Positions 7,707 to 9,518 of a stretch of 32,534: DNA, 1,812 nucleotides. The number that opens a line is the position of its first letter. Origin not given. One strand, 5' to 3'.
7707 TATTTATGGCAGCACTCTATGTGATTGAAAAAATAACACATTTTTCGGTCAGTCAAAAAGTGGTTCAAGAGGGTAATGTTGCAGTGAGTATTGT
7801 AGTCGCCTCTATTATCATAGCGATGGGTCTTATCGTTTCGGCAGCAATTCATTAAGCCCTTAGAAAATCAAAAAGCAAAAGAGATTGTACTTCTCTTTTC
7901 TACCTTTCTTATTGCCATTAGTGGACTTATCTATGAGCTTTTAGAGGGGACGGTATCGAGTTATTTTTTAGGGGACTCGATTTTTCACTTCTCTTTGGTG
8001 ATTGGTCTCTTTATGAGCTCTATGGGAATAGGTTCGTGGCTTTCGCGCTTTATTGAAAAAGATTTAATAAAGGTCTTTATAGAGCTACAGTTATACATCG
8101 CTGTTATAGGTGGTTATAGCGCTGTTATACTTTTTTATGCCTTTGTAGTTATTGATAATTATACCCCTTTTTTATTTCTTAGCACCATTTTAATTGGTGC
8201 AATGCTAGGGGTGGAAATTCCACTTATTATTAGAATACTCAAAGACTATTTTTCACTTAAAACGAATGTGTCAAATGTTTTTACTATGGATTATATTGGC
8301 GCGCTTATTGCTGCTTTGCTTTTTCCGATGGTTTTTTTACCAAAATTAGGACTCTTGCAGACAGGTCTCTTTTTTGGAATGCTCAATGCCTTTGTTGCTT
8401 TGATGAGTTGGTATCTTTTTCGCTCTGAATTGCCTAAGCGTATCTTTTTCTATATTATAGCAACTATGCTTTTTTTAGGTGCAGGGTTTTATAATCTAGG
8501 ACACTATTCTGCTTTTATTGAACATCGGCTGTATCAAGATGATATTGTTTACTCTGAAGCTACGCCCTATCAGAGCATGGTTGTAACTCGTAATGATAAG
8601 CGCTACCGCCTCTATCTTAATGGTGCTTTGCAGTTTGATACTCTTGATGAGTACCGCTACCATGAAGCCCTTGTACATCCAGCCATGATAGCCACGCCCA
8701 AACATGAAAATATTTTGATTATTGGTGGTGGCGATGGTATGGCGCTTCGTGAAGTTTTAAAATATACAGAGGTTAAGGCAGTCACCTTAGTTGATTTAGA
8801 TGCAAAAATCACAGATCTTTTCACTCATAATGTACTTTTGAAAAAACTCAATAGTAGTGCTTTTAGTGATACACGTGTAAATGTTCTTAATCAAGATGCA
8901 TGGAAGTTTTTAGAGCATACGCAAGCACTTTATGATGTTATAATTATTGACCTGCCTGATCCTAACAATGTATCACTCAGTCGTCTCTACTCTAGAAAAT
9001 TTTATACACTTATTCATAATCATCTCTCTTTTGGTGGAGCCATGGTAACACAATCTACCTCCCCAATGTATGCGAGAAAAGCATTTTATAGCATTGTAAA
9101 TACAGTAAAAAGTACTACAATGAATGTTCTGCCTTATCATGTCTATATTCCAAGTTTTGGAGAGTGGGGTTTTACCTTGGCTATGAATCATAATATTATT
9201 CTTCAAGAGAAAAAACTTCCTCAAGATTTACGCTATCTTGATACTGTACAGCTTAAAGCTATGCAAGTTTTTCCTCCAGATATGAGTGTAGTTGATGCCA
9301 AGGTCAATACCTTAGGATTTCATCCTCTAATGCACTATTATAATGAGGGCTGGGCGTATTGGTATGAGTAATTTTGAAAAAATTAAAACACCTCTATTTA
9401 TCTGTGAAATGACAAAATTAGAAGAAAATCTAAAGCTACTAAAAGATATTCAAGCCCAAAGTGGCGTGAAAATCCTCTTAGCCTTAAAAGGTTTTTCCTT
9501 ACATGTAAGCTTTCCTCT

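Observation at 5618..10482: Six-gene translationally coupled operon linking two zinc-ribbon DUF4178 proteins, a mini-TM protein, DUF350, a membrane SpeE-like enzyme and NspC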

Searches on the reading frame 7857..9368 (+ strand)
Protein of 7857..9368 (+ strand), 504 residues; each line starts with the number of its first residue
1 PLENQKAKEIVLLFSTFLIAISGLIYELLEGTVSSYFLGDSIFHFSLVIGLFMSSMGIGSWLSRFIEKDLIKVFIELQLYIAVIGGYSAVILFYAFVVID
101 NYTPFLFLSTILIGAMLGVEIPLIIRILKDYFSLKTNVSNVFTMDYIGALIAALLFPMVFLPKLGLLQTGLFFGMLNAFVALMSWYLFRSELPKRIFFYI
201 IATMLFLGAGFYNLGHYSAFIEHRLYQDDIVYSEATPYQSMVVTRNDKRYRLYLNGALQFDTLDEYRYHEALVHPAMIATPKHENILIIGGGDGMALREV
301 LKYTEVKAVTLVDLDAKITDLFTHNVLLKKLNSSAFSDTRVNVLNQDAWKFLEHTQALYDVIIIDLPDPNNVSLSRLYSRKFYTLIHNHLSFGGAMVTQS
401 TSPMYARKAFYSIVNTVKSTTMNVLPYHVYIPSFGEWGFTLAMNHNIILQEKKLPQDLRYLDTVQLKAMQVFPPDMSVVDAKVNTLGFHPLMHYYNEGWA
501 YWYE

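Call 6: search_protein_families(library=pfam, proteins=[window:7857-9368:+], max_evalue=0.01)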
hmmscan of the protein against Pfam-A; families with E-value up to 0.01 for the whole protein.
window:7857-9368:+ (504 aa): 2 families
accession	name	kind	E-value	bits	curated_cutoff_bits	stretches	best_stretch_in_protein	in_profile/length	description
PF01564.23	Spermine_synth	-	4.2e-43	147.5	22.9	1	266-444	2-176/186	Spermine/spermidine synthase domain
PF00398.26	RrnaAD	-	0.009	15.6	24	0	282-407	30-118/263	Ribosomal RNA adenine dimethylase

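Call 8: search_protein_families(library=ncbifam, proteins=[window:7857-9368:+], max_evalue=0.001)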
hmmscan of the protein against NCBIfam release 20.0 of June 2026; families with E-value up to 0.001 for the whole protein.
window:7857-9368:+ (504 aa): 6 families
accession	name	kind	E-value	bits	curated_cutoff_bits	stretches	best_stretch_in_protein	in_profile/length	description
NF002956.0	PRK03612.1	equivalog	9e-187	621.6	472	1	5-501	15-520/522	polyamine aminopropyltransferase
NF002435.0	PRK01581.1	equivalog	4.2e-69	233.4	537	1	227-451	96-320/374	polyamine aminopropyltransferase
NF002010.0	PRK00811.1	equivalog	1.8e-53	181.6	260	1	224-466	19-260/287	polyamine aminopropyltransferase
TIGR00417.1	speE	equivalog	5.9e-45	153.6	249.55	1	227-447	16-235/271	spermidine synthase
NF037959.1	MFS_SpdSyn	subfamily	8.3e-10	38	40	1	23-420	4-405/480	fused MFS/spermidine synthase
NF003380.0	PRK04457.1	equivalog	2.3e-07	30.1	304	1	277-401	64-181/265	polyamine aminopropyltransferase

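Call 13: find_homologous_proteins(query=window:7857-9368:+, max_evalue=1e-20)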
Query window:7857-9368:+ (504 aa): 7977 proteins with E <= 1e-20 among 8000 candidates; the best 120 are listed.
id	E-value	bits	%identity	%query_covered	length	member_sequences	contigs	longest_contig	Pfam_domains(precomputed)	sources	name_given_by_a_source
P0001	3.7e-295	997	87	100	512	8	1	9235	PF01564.24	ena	-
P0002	6.1e-279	944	82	100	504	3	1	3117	PF01564.24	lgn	-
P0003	2.4e-272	922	81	100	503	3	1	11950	PF01564.24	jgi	-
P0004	1.3e-266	903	79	100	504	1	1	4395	PF01564.24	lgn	-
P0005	4.3e-266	901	79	100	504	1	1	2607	PF01564.24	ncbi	-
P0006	2.5e-265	899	79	100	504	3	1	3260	PF01564.24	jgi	-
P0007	6.7e-265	898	79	99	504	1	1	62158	PF01564.24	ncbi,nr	ncbi:MAG: polyamine aminopropyltransferase [Campylobacterota bacterium]|nr:polyamine aminopropyltran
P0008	1.6e-263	893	78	100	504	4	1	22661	PF01564.24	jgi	jgi:spermidine synthase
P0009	1.4e-262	890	78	100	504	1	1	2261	PF01564.24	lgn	-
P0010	2.5e-262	889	77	100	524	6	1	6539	PF01564.24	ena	-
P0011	2.3e-261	886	78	100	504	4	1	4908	PF01564.24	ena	-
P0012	3.2e-260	882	77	100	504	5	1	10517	PF01564.24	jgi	jgi:spermidine synthase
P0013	4.4e-260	882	77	99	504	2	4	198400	PF01564.24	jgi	jgi:spermidine synthase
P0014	2.2e-255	866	77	99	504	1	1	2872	PF01564.24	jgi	jgi:spermidine synthase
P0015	1.5e-249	847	76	99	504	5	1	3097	PF01564.24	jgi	jgi:spermidine synthase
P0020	2.5e-216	737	71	90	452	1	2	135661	PF01564.24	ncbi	-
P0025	1.1e-202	692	61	99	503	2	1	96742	PF01564.24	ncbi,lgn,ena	-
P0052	1.4e-197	676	59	99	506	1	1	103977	PF01564.24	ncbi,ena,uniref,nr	ncbi:MAG: Spermidine synthase (EC [uncultured Sulfurovum sp.]|uniref:Polyamine aminopropyltransferas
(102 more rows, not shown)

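Call 15: find_encoding_contigs(protein=P0013, flank=10000, max_places=3)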
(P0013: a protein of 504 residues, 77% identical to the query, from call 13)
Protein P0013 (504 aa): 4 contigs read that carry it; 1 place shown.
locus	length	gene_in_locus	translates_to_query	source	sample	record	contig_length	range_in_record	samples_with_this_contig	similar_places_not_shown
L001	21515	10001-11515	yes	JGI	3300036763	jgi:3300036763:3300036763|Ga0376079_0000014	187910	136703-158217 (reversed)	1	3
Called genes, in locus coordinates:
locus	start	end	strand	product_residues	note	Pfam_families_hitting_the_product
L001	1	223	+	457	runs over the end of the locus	PF02321:OEP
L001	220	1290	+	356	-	PF25917:BSH_RND (weak), PF25973:BSH_CzcB (weak), PF25944:Beta-barrel_RND (faint), PF25954:Beta-barrel_RND_2, PF25989:YknX_C (weak)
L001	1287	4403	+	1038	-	PF00873:ACR_tran, PF03176:MMPL (weak)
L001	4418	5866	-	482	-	PF00089:Trypsin, PF13365:Trypsin_2, PF17820:PDZ_6 (faint), PF17815:PDZ_3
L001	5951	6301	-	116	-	PF00085:Thioredoxin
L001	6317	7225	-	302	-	PF03547:Mem_trans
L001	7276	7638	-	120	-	PF05656:DUF805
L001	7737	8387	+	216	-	PF13785:DUF4178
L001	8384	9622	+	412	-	PF13785:DUF4178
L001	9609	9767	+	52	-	-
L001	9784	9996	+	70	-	PF03994:DUF350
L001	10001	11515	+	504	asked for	PF01564:Spermine_synth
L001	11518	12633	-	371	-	PF00015:MCPsignal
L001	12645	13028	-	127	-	PF00989:PAS, PF13426:PAS_9, PF08447:PAS_3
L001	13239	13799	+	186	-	PF08534:Redoxin, PF00578:AhpC-TSA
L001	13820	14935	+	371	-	PF00278:Orn_DAP_Arg_deC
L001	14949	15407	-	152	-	-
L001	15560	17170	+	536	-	PF00890:FAD_binding_2, PF01134:GIDA (faint), PF01266:DAO, PF07992:Pyr_redox_2, PF03486:HI0933_like, PF02910:Succ_DH_flav_C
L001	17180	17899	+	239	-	PF13085:Fer2_3, PF13187:Fer4_9 (faint), PF13237:Fer4_10, PF00037:Fer4 (weak), PF12838:Fer4_7 (weak), PF13183:Fer4_8, PF13484:Fer4_16, PF13534:Fer4_17, +2 more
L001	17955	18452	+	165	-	PF04461:YajQ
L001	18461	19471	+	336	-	PF13487:HD_5, PF01966:HD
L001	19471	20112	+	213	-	-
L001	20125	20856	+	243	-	PF00990:GGDEF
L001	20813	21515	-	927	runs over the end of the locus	PF00270:DEAD (faint), PF22527:DEXQc_Suv3, PF00271:Helicase_C, PF12513:SUV3_C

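Call 16: find_encoding_contigs(protein=P0052, flank=10000, max_places=2)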
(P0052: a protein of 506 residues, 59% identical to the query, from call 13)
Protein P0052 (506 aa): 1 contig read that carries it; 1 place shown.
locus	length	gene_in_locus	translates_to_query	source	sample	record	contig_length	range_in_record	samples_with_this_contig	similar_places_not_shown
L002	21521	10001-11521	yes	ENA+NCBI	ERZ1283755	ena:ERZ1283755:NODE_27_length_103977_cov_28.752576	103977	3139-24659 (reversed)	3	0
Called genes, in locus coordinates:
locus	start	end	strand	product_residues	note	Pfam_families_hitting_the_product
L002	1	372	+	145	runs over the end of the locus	PF01475:FUR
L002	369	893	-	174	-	PF00023:Ank (faint), PF12796:Ank_2, PF13606:Ank_3 (faint), PF12796:Ank_2, PF13637:Ank_4 (weak), PF13857:Ank_5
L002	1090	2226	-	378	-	PF13692:Glyco_trans_1_4 (weak)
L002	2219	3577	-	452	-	PF01266:DAO, PF06039:Mqo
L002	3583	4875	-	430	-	PF00285:Citrate_synt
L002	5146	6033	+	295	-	PF03747:ADP_ribosyl_GH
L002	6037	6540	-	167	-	-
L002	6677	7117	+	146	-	PF01152:Bac_globin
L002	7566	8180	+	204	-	PF13785:DUF4178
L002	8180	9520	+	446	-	PF13785:DUF4178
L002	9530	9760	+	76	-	-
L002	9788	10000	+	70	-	PF03994:DUF350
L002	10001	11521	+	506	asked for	PF01564:Spermine_synth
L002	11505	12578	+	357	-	PF02784:Orn_Arg_deC_N (weak), PF00278:Orn_DAP_Arg_deC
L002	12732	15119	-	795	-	PF03477:ATP-cone (weak), PF00317:Ribonuc_red_lgN, PF02867:Ribonuc_red_lgC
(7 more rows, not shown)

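Call 19: search_solved_structures(query=window:7857-9368:+, max_evalue=0.00001, show_alignments=2)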
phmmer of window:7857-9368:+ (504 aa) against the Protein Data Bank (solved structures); distinct sequences matched with E-value up to 0.00001: 25.
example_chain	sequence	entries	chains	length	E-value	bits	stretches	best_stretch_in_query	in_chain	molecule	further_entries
7xif_A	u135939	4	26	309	4e-35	124.8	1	234-436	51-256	Polyamine aminopropyltransferase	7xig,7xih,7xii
1uir_A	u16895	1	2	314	2.1e-34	122.4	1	212-476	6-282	Polyamine Aminopropyltransferase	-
3anx_A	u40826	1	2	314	2.2e-34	122.4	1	212-476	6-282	spermidine synthase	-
6bq2_A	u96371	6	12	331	3.6e-34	121.7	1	228-498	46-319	Thermospermine synthase ACAULIS protein | Thermospermine synthase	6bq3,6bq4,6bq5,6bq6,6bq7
4uoe_A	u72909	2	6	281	2.7e-27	99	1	229-418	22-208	SPERMIDINE SYNTHASE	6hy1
2pwp_A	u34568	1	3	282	2.7e-27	99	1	229-418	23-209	Spermidine synthase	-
2hte_A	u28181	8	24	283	2.7e-27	99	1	229-418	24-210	Spermidine synthase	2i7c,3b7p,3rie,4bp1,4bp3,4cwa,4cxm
2pss_A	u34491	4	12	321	3.7e-27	98.5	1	229-415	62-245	Spermidine synthase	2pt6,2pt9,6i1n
1iy9_A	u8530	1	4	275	2.9e-26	95.6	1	231-444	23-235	Spermidine synthase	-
6qmm_B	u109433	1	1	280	4.4e-26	95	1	228-441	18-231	Polyamine aminopropyltransferase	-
2e5w_A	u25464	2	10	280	1.7e-25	93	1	232-447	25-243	Probable spermidine synthase | spermidine synthase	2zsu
6qmm_A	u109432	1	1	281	5.2e-25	91.4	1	228-441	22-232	Polyamine aminopropyltransferase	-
3o4f_A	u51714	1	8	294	8.7e-24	87.4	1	227-401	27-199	Spermidine synthase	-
1mjf_A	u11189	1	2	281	2.3e-23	86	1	231-447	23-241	spermidine synthase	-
2b2c_A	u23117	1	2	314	2e-21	79.6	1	229-402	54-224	spermidine synthase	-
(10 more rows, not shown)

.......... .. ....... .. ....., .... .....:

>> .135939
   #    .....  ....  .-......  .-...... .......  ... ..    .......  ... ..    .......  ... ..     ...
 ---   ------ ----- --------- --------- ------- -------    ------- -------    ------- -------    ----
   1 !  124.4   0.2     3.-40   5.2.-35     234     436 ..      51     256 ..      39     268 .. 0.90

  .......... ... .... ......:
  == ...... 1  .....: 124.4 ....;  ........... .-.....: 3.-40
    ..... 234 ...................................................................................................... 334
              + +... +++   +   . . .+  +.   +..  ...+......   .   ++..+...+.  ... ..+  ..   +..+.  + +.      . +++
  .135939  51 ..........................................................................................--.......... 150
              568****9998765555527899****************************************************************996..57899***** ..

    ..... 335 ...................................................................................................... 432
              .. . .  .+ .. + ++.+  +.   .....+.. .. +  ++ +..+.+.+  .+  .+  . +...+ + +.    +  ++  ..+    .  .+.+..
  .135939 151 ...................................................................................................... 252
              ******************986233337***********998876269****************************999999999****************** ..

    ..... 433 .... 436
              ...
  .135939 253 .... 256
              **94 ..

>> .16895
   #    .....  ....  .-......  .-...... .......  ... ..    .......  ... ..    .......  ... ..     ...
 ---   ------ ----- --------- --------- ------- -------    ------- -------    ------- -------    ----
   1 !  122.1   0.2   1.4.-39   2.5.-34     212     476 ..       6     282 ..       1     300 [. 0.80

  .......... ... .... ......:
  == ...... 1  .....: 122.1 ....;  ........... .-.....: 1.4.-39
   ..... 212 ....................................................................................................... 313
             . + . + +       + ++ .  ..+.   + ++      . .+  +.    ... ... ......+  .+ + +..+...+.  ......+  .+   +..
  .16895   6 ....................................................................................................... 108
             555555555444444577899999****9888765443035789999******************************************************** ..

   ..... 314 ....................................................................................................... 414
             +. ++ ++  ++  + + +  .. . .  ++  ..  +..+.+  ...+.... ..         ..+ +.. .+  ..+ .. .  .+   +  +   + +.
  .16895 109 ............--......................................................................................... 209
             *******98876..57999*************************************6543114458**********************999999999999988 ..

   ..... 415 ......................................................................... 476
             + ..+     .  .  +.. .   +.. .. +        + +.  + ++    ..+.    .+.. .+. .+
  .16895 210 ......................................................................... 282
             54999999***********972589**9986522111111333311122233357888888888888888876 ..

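Call 39: search_protein_representatives(protein=window:7857-9368:+)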
Query: 504 residues. Proteins with E-value up to 0.001 (for the whole library): 15730; up to 1e-10: 7390; up to 1e-30: 1073. The best 150 are listed.
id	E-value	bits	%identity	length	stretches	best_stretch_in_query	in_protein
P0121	6.9e-160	549.5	51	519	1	10-503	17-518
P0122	3.1e-148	511.1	48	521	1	6-503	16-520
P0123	8.6e-139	479.9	45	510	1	9-502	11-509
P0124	9.9e-138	476.4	45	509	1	12-502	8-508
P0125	1.3e-137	476.0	44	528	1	11-503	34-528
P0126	6.4e-136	470.5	46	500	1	8-502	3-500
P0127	6.2e-135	467.2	48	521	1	6-502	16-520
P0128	5.2e-134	464.2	45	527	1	11-502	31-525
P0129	1.7e-132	459.2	45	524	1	8-501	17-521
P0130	3.7e-130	451.5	41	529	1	6-502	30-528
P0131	5.4e-130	450.9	43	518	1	8-501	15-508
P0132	2.3e-129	448.8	43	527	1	5-501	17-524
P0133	1.7e-127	442.7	43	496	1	11-500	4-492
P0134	3.7e-127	441.6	44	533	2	6-443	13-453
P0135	1.3e-126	439.8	44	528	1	4-503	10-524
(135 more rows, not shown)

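Call 41: find_related_loci(query=A2, collection=genome_contigs, flank=10000)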
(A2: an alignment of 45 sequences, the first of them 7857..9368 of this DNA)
Query A2 (504 aa) in genome_contigs; peptide patterns used: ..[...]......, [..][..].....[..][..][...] (x = any residue, [..] = any of these).
600 stretches matched a pattern (row limit reached: there are more); 583 encode a relative of the query (tblastn E <= 1e-3); the best 80 are kept; 80 distinct loci.
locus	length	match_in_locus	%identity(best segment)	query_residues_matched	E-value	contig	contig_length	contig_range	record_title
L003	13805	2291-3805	73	1-504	0e+0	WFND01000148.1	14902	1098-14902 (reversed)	MAG: Helicobacteraceae bacterium isolate S010_53 k151_37958, whole genome shotgun sequence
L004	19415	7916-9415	61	5-504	0e+0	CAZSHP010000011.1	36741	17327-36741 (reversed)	MAG TPA_asm: uncultured Sulfurovum sp. isolate binchicken_co67_120 genome assembly, contig: NODE_1030_length_36741_cov_2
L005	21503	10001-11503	59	4-504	0e+0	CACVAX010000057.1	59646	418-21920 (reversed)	MAG: uncultured Sulfurovum sp. isolate HLG_WM_MAG_04 genome assembly, contig: NODE_88_length_59646_cov_36.075522, whole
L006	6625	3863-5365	58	3-503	0e+0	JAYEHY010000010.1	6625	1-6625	MAG: Campylobacterota bacterium isolate MAG205 MAG205_10, whole genome shotgun sequence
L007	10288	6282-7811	55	2-504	0e+0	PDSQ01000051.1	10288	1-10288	MAG: Gammaproteobacteria bacterium isolate DOLJORAL78_48_82 DolJOral78_scaffold_5562, whole genome shotgun sequence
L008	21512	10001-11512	50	11-504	7e-174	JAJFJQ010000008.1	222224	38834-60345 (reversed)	MAG: Gammaproteobacteria bacterium isolate OFTM106 OFTM106_7, whole genome shotgun sequence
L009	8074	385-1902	52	9-504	2e-170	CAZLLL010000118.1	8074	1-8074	MAG TPA_asm: uncultured Methylomonas sp. isolate binchicken_co53_173 genome assembly, contig: NODE_6387_length_8074_cov_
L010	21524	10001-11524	46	4-504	1e-154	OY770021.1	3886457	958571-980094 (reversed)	MAG: Paracoccaceae bacterium isolate b8c5fa47-4bfc-4c02-9e07-b8478c723906 genome assembly, chromosome: 1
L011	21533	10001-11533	46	1-504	2e-153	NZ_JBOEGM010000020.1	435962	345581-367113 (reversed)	MAG: Pelagimonas sp. isolate PBSAalp3 PBSA13b_contig_242, whole genome shotgun sequence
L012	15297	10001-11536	46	6-502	8e-152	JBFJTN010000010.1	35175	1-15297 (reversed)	MAG: Oceanococcus sp. isolate Mix_sand19.2022.05.D.2 k141_608226_length_35175_cov_16.2979, whole genome shotgun sequence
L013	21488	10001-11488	47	8-502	2e-149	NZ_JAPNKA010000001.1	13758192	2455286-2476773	Archangium lansingense strain MIWBW ctg.000000F, whole genome shotgun sequence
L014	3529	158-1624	47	12-499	2e-154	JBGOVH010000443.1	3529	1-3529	MAG: Terriglobia bacterium isolate OBJ_0618_7090110_12 k141_3137565_length_3529_cov_14.9174, whole genome shotgun sequen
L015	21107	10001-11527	45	4-499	3e-148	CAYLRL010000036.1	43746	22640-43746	MAG TPA_asm: uncultured Syntrophales bacterium isolate binchicken_co17_258 genome assembly, contig: NODE_2585_length_437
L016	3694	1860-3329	47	10-499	4e-153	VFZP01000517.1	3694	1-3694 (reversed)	MAG: Acidobacteria bacterium isolate M_DeepCast_100m_m2_149 M_DeepCast_100m_m2_149_Ga0194119_10052350, whole genome shot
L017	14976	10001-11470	46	12-500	1e-147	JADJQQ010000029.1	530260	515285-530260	MAG: Candidatus Competibacteraceae bacterium isolate Fred_18-Q3-R57-64_MAXAC.287 tig01546643-10-5313960, whole genome sh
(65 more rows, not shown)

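Call 54: find_related_loci(query=window:7857-9368:+, collection=metagenome_contigs, flank=8000)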
Query window:7857-9368:+ (504 aa) in metagenome_contigs; peptide patterns used: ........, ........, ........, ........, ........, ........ (x = any residue, [..] = any of these).
150 stretches matched a pattern; 22 encode a relative of the query (tblastn E <= 1e-3); 22 distinct loci.
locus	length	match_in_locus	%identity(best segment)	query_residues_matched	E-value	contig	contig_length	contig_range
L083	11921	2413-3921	81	2-504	0e+0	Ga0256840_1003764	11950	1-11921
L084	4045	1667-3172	78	3-504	0e+0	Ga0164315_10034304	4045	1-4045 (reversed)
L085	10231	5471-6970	57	4-503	0e+0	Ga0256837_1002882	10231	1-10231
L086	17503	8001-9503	60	4-504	0e+0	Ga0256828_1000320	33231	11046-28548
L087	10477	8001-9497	60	6-504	0e+0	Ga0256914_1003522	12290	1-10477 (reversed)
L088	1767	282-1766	60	4-498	0e+0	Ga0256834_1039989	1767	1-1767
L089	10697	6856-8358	58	4-504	0e+0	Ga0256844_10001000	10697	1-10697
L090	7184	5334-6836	57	4-504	0e+0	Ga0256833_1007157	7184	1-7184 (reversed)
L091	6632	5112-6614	57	4-504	0e+0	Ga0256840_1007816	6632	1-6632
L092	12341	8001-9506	59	3-504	0e+0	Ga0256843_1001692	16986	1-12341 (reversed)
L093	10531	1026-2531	59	3-504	0e+0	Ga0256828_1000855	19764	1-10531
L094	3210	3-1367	57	50-504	0e+0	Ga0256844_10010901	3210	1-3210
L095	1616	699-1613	83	3-307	0e+0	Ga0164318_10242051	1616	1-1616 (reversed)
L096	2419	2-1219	57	99-504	1e-167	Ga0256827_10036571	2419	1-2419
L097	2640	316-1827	46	8-504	4e-164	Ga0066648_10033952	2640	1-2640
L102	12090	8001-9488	61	8-504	0e+0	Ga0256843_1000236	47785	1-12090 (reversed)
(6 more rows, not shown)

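Call 72: find_encoding_contigs(protein=P0020, flank=10000, max_places=2)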
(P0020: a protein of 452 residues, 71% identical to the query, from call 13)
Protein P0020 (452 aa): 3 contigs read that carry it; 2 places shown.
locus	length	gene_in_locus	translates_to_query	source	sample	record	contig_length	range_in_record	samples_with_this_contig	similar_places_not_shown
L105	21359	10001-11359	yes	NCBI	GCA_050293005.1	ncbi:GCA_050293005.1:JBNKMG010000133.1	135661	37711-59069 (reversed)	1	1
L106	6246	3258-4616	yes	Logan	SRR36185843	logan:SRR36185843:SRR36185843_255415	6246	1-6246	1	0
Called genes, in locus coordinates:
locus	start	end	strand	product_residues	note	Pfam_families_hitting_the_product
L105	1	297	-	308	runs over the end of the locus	PF03625:DUF302 (faint)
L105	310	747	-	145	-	PF02635:DsrE (weak)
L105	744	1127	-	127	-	PF03190:Thioredox_DsbH, PF13899:Thioredoxin_7, PF13098:Thioredoxin_2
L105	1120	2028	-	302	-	PF00753:Lactamase_B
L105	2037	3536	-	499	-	PF03573:OprD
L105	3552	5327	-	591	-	PF02872:5_nucleotid_C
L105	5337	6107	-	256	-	PF21342:SoxA-TsdA_cyt-c (weak)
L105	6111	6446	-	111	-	PF08770:SoxZ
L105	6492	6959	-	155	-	PF13501:SoxY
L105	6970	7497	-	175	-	PF00034:Cytochrom_C (weak)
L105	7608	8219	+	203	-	PF13785:DUF4178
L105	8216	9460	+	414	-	PF13785:DUF4178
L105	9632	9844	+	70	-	PF03994:DUF350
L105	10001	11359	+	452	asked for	PF01564:Spermine_synth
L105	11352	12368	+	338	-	PF00278:Orn_DAP_Arg_deC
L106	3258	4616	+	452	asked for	PF01564:Spermine_synth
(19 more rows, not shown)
